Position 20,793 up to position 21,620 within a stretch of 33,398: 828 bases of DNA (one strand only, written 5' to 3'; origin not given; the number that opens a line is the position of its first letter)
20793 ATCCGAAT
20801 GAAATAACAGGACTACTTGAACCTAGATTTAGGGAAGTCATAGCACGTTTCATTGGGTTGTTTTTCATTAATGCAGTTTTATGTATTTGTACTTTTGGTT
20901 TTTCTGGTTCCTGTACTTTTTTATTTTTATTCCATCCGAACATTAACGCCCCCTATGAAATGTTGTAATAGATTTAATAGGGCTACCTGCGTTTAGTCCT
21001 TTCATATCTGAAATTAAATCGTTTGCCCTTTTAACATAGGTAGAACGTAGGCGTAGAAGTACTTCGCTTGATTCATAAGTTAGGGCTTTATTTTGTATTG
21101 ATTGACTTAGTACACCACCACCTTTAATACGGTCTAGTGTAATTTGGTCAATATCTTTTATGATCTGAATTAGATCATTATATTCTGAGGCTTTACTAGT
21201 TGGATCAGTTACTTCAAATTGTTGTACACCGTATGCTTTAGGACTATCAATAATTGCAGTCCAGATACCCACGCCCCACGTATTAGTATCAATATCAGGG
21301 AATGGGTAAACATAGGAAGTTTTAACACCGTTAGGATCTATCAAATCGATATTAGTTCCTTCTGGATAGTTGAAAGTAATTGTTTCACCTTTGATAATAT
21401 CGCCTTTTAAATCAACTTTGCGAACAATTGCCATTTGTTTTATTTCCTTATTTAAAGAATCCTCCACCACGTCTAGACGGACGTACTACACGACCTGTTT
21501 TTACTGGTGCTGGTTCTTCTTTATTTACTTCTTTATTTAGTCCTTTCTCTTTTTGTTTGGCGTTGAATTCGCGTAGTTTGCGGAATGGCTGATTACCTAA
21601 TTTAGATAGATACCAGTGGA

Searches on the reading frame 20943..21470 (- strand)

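Call 35: search_protein_families(library=ncbifam, proteins=[window:20943-21470:-], max_evalue=0.01)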
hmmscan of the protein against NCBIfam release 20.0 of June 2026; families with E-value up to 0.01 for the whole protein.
window:20943-21470:- (175 aa): 0 families

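Call 75: search_protein_families(library=phrogs, proteins=[window:20943-21470:-], max_evalue=0.001)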
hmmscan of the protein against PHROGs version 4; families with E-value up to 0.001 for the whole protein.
window:20943-21470:- (175 aa): 1 family
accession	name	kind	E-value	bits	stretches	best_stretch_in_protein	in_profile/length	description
phrog_5774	-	connector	1.1e-12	48.9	1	26-170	24-175/177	head-tail joining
